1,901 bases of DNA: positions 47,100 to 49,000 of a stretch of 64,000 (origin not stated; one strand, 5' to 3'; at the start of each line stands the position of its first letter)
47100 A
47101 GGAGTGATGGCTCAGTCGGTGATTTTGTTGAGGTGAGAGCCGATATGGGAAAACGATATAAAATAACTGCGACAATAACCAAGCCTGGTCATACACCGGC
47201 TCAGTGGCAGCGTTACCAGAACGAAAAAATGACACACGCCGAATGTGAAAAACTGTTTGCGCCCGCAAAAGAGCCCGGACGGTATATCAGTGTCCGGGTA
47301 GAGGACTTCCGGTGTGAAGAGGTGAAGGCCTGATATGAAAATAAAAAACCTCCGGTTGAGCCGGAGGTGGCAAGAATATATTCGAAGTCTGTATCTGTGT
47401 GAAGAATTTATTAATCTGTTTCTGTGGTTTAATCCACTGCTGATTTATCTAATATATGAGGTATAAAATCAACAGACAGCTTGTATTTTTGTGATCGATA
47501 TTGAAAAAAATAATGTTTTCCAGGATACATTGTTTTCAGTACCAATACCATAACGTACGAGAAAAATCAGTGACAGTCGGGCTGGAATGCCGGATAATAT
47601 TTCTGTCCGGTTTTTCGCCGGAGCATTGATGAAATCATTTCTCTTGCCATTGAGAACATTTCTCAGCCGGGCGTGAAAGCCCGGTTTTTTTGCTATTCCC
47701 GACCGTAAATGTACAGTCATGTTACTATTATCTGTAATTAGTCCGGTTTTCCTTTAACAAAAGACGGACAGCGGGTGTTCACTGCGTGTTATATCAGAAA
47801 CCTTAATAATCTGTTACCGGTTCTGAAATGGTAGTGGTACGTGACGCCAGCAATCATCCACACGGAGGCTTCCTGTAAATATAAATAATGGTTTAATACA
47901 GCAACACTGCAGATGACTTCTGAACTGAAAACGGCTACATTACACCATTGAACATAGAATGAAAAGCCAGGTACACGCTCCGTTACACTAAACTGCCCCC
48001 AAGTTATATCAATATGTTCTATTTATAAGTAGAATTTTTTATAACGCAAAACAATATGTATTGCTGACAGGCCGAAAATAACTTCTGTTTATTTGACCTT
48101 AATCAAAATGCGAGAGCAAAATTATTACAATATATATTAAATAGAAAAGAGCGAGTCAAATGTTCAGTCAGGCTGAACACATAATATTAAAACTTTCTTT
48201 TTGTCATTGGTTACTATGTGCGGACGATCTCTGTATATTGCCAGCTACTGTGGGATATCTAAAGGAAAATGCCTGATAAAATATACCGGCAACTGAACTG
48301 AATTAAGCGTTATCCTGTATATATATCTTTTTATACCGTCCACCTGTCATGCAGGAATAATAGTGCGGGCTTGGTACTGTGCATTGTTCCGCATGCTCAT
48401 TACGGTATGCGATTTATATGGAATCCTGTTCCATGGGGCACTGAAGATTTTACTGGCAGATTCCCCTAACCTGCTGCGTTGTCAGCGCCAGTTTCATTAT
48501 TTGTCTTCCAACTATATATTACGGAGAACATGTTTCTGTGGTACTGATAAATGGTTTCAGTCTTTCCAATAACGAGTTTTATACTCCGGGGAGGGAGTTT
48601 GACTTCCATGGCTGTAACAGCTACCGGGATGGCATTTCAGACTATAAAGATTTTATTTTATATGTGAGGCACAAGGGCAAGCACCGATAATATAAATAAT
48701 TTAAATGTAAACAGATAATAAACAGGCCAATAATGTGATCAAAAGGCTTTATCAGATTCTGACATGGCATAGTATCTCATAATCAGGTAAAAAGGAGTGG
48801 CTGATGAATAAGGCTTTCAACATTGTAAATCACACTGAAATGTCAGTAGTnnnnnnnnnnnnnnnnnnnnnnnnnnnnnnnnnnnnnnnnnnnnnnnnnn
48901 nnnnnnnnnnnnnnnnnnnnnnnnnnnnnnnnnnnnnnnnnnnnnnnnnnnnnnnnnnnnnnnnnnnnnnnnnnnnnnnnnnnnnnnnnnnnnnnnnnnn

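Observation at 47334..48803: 1.4-kb AT-rich ORF-free tract with an orphan intrinsic terminator upstream of the autotransporter remnant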

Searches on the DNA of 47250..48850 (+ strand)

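Call 4: search_dna_similar(query=window:47334-48803:+, collection=ecoli_genomes, mode=near, max_rows=30)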
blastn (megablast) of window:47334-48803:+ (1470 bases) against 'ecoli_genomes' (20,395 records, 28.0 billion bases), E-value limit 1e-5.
Records with a match: 1; places in all: 1; records where one place covers at least 80% of the query: 1.
Genomes with a match: 1 of 5426; with a place that covers at least 80% of the query: 1. Places per genome that has any: lowest 1, median 1, highest 1. On chromosomes: 1 places; on plasmids: 0.
Best place of each record, by identity: >=99% 1.
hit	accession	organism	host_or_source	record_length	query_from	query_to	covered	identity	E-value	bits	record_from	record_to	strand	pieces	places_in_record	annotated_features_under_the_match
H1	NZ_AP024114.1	Escherichia coli strain JML285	Homo sapiens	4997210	1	1470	100%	99.7%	0e+0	2695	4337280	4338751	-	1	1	none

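Call 7: get_annotated_region(hit=H1, flank=12000)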
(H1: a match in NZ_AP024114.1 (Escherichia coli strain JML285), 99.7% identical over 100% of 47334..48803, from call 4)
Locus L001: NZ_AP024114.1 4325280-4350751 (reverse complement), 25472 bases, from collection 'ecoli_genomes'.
description: Escherichia coli strain JML285 chromosome, complete genome
organism: Escherichia coli strain JML285 (NCBI taxid 562)
replicon: chromosome; assembly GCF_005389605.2
host: Homo sapiens; source: -; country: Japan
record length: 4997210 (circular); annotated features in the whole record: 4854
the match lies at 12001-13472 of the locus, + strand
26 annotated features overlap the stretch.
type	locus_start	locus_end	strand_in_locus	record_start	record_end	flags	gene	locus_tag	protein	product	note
CDS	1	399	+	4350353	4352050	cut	dsbD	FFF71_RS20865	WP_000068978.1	protein-disulfide reductase DsbD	-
CDS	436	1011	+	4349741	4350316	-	dicD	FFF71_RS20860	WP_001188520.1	transcriptional regulator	-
tRNA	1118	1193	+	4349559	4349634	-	-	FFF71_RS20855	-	tRNA-Phe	-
CDS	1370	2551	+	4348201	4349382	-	-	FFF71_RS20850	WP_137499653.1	tyrosine-type recombinase/integrase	-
CDS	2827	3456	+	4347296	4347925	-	-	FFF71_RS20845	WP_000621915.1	response regulator transcription factor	-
CDS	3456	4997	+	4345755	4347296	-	-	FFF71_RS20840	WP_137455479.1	MASE1 domain-containing sensor histidine kinase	-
CDS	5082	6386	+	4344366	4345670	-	uhpC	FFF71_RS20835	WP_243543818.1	MFS transporter family glucose-6-phosphate receptor UhpC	-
CDS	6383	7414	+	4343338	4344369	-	-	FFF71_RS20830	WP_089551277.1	ABC transporter substrate-binding protein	-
CDS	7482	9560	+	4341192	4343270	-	-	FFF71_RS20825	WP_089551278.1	ABC transporter permease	-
CDS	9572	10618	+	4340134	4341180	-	fbpC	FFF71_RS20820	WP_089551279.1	ferric ABC transporter ATP-binding protein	-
CDS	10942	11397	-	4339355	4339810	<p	-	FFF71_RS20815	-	sulfatase-like hydrolase/transferase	incomplete; partial in the middle of a contig; missing N-terminus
CDS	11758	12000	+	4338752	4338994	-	-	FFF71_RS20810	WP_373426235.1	DUF1187 family protein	-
CDS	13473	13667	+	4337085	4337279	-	-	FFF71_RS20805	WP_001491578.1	hypothetical protein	-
CDS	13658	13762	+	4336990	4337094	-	-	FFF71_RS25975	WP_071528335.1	hypothetical protein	-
CDS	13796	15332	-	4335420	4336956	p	-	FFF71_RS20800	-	IS66-like element ISEc8 family transposase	frameshifted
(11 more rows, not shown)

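Call 10: search_dna_similar(query=window:47334-48803:+, collection=ecoli_genomes, mode=distant, max_rows=40)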
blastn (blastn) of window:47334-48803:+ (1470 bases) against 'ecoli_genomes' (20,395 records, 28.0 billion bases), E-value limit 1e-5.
Records with a match: 689; places in all: 734; records where one place covers at least 80% of the query: 1.
Genomes with a match: 678 of 5426; with a place that covers at least 80% of the query: 1. Places per genome that has any: lowest 1, median 1, highest 5. On chromosomes: 686 places; on plasmids: 48.
Best place of each record, by identity: >=99% 1; 80-90% 609; 60-80% 79.
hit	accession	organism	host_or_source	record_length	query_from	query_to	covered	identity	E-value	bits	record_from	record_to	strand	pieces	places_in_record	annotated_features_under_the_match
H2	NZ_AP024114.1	Escherichia coli strain JML285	Homo sapiens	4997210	1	1470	100%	99.7%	0e+0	2634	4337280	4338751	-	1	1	none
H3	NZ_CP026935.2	Escherichia coli strain CFS3292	Bos taurus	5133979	1040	1298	18%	67.0%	2e-12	85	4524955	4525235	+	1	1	autotransporter strand-loop-strand O-heptosyltransferase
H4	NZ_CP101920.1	Escherichia coli strain QA-1986 630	missing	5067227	1040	1298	18%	67.0%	2e-12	85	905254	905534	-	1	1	autotransporter strand-loop-strand O-heptosyltransferase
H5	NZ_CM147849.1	Escherichia coli strain 33F4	Calf of Bos taurus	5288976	1040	1298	18%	67.0%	2e-12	85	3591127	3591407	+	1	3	autotransporter strand-loop-strand O-heptosyltransferase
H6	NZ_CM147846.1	Escherichia coli strain 32F4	Calf of Bos taurus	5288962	1040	1298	18%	67.0%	2e-12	85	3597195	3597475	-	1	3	autotransporter strand-loop-strand O-heptosyltransferase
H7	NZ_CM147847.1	Escherichia coli strain 33E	farm environment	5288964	1040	1298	18%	67.0%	2e-12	85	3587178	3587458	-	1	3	autotransporter strand-loop-strand O-heptosyltransferase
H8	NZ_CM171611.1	Escherichia coli strain GXU-23-25-310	dairy water buffaloes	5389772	1040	1298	18%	67.0%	2e-12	85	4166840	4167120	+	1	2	autotransporter strand-loop-strand O-heptosyltransferase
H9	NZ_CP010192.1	Escherichia coli strain M8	mouse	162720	1040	1296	17%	67.1%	1e-13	88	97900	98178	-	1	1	autotransporter strand-loop-strand O-heptosyltransferase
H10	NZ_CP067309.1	Escherichia coli strain ABW_A19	waste water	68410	1040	1298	18%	66.3%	5e-13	87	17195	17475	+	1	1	autotransporter strand-loop-strand O-heptosyltransferase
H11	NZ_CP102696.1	Escherichia coli strain GN4554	Homo sapiens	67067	1040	1298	18%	66.3%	5e-13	87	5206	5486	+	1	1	autotransporter strand-loop-strand O-heptosyltransferase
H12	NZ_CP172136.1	Escherichia coli strain GF131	chicken meat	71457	1040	1298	18%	66.3%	5e-13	87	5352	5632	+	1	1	autotransporter strand-loop-strand O-heptosyltransferase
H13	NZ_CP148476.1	Escherichia coli strain Z1323CEC0005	Chicken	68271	1040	1298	18%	66.3%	5e-13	87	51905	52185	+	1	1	autotransporter strand-loop-strand O-heptosyltransferase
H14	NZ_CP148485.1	Escherichia coli strain Z1323CEC0004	Chicken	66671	1040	1298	18%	66.3%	5e-13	87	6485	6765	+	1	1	autotransporter strand-loop-strand O-heptosyltransferase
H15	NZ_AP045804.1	Escherichia coli strain 23CRST032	Homo sapiens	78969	1040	1298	18%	66.3%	5e-13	87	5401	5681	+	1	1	autotransporter strand-loop-strand O-heptosyltransferase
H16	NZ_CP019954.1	Escherichia coli M8 strain M8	Mus musculus C57Bl/6J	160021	1040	1296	17%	66.4%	1e-14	92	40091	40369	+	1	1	autotransporter strand-loop-strand O-heptosyltransferase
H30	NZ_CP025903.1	Escherichia coli strain 300709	Homo sapiens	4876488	383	535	10%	82.4%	1e-33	155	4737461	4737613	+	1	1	hypothetical protein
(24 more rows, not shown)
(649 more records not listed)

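Call 11: get_annotated_region(hit=H3, flank=6000)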
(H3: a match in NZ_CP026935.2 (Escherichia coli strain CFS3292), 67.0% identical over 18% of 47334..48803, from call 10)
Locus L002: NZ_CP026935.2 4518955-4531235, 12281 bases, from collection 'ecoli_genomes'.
description: Escherichia coli strain CFS3292 chromosome, complete genome
organism: Escherichia coli strain CFS3292 (NCBI taxid 562)
replicon: chromosome; assembly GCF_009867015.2
host: Bos taurus; source: Bovine adult; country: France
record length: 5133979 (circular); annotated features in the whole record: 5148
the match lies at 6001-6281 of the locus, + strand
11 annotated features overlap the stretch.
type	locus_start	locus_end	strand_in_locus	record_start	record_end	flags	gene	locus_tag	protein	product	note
CDS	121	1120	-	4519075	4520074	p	-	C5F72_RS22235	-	integrase core domain-containing protein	frameshifted; internal stop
CDS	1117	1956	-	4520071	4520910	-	-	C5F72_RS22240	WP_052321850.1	OmpA family protein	-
CDS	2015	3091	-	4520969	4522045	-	-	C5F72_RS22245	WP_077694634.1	YadA family autotransporter adhesin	-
CDS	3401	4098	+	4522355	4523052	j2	-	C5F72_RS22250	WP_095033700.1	IS1-like element IS1B family transposase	programmed frameshift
CDS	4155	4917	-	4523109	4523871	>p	-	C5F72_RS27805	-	transposase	frameshifted; internal stop; incomplete; partial in the middle of a contig; missing N-terminus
CDS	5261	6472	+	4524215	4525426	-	-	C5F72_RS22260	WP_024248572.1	autotransporter strand-loop-strand O-heptosyltransferase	-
CDS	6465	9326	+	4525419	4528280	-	-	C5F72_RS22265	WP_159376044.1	autotransporter outer membrane beta-barrel domain-containing protein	-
CDS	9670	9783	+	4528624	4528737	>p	-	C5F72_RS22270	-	IS110 family transposase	incomplete; partial in the middle of a contig; missing C-terminus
CDS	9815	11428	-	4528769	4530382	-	-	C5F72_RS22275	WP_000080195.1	IS66-like element ISEc23 family transposase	-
CDS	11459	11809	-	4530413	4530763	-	tnpB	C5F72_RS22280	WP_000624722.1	IS66 family insertion sequence element accessory protein TnpB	TnpB, as the term is used for proteins encoded by IS66 family insertion elements, is considered an accessory protein, ...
CDS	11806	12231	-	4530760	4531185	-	tnpA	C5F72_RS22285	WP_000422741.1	IS66-like element accessory protein TnpA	-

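Call 12: get_annotated_region(hit=H30, flank=6000)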
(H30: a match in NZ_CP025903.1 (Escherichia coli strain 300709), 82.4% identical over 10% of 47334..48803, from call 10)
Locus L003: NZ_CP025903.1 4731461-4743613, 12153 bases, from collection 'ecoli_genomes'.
description: Escherichia coli strain 300709 chromosome, complete genome
organism: Escherichia coli strain 300709 (NCBI taxid 562)
replicon: chromosome; assembly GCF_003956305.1
host: Homo sapiens; source: stool; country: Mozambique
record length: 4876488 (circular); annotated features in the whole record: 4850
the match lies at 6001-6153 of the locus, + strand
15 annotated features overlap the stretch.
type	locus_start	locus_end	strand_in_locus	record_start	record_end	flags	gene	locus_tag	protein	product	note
CDS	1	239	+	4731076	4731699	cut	-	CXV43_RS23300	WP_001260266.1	hypothetical protein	-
CDS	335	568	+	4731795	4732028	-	-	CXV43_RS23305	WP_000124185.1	hypothetical protein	-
CDS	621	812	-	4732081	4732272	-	-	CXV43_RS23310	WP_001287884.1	DUF4222 domain-containing protein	-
CDS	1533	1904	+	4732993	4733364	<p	-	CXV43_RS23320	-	ShlB/FhaC/HecB family hemolysin secretion/activation protein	incomplete; partial in the middle of a contig; missing N-terminus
CDS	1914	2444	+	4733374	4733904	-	-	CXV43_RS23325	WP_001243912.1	toxin-activating lysine-acyltransferase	-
CDS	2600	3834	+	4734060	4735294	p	-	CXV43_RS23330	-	GIY-YIG nuclease family protein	frameshifted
CDS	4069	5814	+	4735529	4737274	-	-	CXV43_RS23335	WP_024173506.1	3'-5' exonuclease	-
CDS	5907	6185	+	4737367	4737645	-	-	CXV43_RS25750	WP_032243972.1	hypothetical protein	-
CDS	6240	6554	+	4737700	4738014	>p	-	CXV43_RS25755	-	type VI secretion system ImpA family N-terminal domain-containing protein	incomplete; partial in the middle of a contig; missing C-terminus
CDS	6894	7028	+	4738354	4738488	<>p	-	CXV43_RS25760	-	hypothetical protein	incomplete; partial in the middle of a contig; missing N-terminus and C-terminus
CDS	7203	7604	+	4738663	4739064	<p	-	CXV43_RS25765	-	VasL domain-containing protein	incomplete; partial in the middle of a contig; missing N-terminus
CDS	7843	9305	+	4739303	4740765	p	-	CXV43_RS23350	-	hypothetical protein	frameshifted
CDS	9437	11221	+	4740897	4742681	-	-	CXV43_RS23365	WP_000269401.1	KAP family P-loop NTPase fold protein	-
CDS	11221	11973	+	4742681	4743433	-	-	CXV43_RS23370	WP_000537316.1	hypothetical protein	-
CDS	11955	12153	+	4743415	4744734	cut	qatC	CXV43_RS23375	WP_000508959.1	Qat anti-phage system QueC-like protein QatC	-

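Call 14: search_dna_similar(query=window:47334-47715:+, collection=ecoli_genomes, mode=distant, max_rows=25, rows=spread)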
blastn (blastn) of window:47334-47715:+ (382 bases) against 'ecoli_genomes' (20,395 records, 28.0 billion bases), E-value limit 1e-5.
Records with a match: 8; places in all: 8; records where one place covers at least 80% of the query: 1.
Genomes with a match: 8 of 5426; with a place that covers at least 80% of the query: 1. Places per genome that has any: lowest 1, median 1, highest 1. On chromosomes: 8 places; on plasmids: 0.
Best place of each record, by identity: >=99% 1; 60-80% 7.
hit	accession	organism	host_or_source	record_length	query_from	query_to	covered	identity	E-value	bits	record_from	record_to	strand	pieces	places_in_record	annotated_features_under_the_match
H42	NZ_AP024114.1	Escherichia coli strain JML285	Homo sapiens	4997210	1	382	100%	100.0%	0e+0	690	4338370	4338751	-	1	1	none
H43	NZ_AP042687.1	Escherichia coli strain OkiPb01714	bovine feces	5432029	1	179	47%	69.6%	1e-6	64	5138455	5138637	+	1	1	none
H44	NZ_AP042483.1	Escherichia coli strain OkiPb01677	bovine feces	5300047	1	179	47%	69.6%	1e-6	64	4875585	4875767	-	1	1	none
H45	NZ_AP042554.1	Escherichia coli strain OkiPb01692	bovine feces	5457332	1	179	47%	69.6%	1e-6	64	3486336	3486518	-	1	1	none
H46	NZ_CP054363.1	Escherichia coli strain SCU-171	Homo sapiens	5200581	1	70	18%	79.2%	5e-6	61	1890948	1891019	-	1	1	none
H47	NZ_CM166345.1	Escherichia coli strain CH4811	Homo sapiens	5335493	1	70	18%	79.2%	5e-6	61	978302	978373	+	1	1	none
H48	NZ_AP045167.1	Escherichia coli strain JNEC-KY171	Homo sapiens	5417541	1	70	18%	79.2%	5e-6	61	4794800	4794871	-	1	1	none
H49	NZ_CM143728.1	Escherichia coli strain CFIAFB20190157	food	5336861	1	70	18%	79.2%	5e-6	61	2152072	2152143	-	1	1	none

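Call 15: search_dna_similar(query=window:47869-48372:+, collection=ecoli_genomes, mode=distant, max_rows=25, rows=spread)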
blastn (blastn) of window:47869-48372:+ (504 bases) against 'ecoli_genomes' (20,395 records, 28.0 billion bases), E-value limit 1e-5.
Records with a match: 10; places in all: 10; records where one place covers at least 80% of the query: 1.
Genomes with a match: 10 of 5426; with a place that covers at least 80% of the query: 1. Places per genome that has any: lowest 1, median 1, highest 1. On chromosomes: 10 places; on plasmids: 0.
Best place of each record, by identity: >=99% 1; 80-90% 8; 60-80% 1.
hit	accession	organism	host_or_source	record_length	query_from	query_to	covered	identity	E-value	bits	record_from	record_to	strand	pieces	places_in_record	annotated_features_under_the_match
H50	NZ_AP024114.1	Escherichia coli strain JML285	Homo sapiens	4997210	1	504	100%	99.2%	0e+0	892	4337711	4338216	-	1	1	none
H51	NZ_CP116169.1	Escherichia coli strain DETEC-P1056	ICU patient rectal swab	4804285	1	62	12%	79.4%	7e-6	62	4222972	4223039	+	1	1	type VI secretion system ImpA family N-terminal domain-containing ...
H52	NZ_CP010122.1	Escherichia coli strain C5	cow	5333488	2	62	12%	80.6%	7e-6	61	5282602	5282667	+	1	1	type VI secretion system ImpA family N-terminal domain-containing ...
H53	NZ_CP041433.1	Escherichia coli strain STEC313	Raw beef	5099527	2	62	12%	80.6%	7e-6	61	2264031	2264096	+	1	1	type VI secretion system ImpA family N-terminal domain-containing ...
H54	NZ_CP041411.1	Escherichia coli strain STEC719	goat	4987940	2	62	12%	80.6%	7e-6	61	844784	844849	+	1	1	type VI secretion system ImpA family N-terminal domain-containing ...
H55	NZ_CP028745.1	Escherichia coli strain A30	Papio cynocephalus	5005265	2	62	12%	80.6%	7e-6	61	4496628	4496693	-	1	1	type VI secretion system ImpA family N-terminal domain-containing ...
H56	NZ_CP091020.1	Escherichia coli strain STEC308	mutton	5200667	2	62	12%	80.6%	7e-6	61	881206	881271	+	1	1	type VI secretion system ImpA family N-terminal domain-containing ...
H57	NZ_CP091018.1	Escherichia coli strain STEC307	mutton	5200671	2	62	12%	80.6%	7e-6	61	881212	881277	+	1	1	type VI secretion system ImpA family N-terminal domain-containing ...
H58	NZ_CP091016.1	Escherichia coli strain STEC306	mutton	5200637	2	62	12%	80.6%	7e-6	61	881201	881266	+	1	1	type VI secretion system ImpA family N-terminal domain-containing ...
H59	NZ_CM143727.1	Escherichia coli strain CFIAFB20180511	food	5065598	2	62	12%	80.6%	7e-6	61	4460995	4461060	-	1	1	type VI secretion system ImpA family N-terminal domain-containing ...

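Call 17: get_annotated_region(hit=H43, flank=5000)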
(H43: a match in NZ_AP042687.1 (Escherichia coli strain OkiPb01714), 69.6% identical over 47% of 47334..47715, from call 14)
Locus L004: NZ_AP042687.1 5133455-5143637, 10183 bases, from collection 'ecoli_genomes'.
description: Escherichia coli strain OkiPb01714 chromosome, complete genome
organism: Escherichia coli strain OkiPb01714 (NCBI taxid 562)
replicon: chromosome; assembly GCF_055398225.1
host: -; source: bovine feces; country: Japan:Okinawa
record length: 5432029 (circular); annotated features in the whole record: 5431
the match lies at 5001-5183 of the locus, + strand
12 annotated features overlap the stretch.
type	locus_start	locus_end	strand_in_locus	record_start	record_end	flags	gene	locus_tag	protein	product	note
CDS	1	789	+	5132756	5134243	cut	-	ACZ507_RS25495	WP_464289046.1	TIGR03752 family integrating conjugative element protein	-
CDS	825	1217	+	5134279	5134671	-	-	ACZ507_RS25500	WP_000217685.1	TIGR03751 family conjugal transfer lipoprotein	-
CDS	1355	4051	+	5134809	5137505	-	-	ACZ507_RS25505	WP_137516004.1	conjugative transfer ATPase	-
CDS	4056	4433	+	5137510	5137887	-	-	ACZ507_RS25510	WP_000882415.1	hypothetical protein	-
CDS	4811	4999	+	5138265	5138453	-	-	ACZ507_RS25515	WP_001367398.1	DUF1187 family protein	-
CDS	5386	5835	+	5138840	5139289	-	-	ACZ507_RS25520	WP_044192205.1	hypothetical protein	-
CDS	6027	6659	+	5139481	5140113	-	-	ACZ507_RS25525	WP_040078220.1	AraC family transcriptional regulator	-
CDS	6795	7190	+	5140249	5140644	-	-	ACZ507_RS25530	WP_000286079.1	TIGR03757 family integrating conjugative element protein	-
CDS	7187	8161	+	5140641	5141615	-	-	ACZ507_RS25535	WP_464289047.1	TIGR03756 family integrating conjugative element protein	-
CDS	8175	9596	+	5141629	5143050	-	-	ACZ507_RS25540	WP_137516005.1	integrating conjugative element protein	-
CDS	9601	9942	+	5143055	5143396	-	-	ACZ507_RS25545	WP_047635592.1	hypothetical protein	-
CDS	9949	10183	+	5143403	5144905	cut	-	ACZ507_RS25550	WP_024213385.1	conjugal transfer protein TraG N-terminal domain-containing protein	-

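Call 18: get_annotated_region(hit=H46, flank=5000)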
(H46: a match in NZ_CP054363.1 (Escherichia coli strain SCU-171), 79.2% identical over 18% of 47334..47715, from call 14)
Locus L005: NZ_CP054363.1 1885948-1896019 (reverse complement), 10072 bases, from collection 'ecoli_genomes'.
description: Escherichia coli strain SCU-171 chromosome, complete genome
organism: Escherichia coli strain SCU-171 (NCBI taxid 562)
replicon: chromosome; assembly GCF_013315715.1
host: Homo sapiens; source: rectal swab from healthy college student; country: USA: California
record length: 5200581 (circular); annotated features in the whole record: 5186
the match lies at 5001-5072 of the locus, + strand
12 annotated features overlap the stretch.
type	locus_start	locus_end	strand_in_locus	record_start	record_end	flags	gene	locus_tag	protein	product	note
CDS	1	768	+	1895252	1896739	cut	-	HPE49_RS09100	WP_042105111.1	TIGR03752 family integrating conjugative element protein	-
CDS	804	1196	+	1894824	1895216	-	-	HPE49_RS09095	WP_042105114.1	TIGR03751 family conjugal transfer lipoprotein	-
CDS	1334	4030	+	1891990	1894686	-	-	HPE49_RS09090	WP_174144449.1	conjugative transfer ATPase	-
CDS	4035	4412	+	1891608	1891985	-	-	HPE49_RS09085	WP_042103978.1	hypothetical protein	-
CDS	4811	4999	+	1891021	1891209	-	-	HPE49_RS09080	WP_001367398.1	DUF1187 family protein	-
CDS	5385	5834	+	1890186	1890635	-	-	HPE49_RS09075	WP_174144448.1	hypothetical protein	-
CDS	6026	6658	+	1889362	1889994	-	-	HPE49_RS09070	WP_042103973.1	AraC family transcriptional regulator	-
CDS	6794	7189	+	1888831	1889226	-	-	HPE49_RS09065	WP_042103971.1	TIGR03757 family integrating conjugative element protein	-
CDS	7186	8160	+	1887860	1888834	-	-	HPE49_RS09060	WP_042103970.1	TIGR03756 family integrating conjugative element protein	-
CDS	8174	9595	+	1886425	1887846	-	-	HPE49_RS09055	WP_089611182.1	integrating conjugative element protein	-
CDS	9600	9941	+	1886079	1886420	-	-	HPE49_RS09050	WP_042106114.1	hypothetical protein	-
CDS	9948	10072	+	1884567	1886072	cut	-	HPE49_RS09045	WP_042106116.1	conjugal transfer protein TraG N-terminal domain-containing protein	-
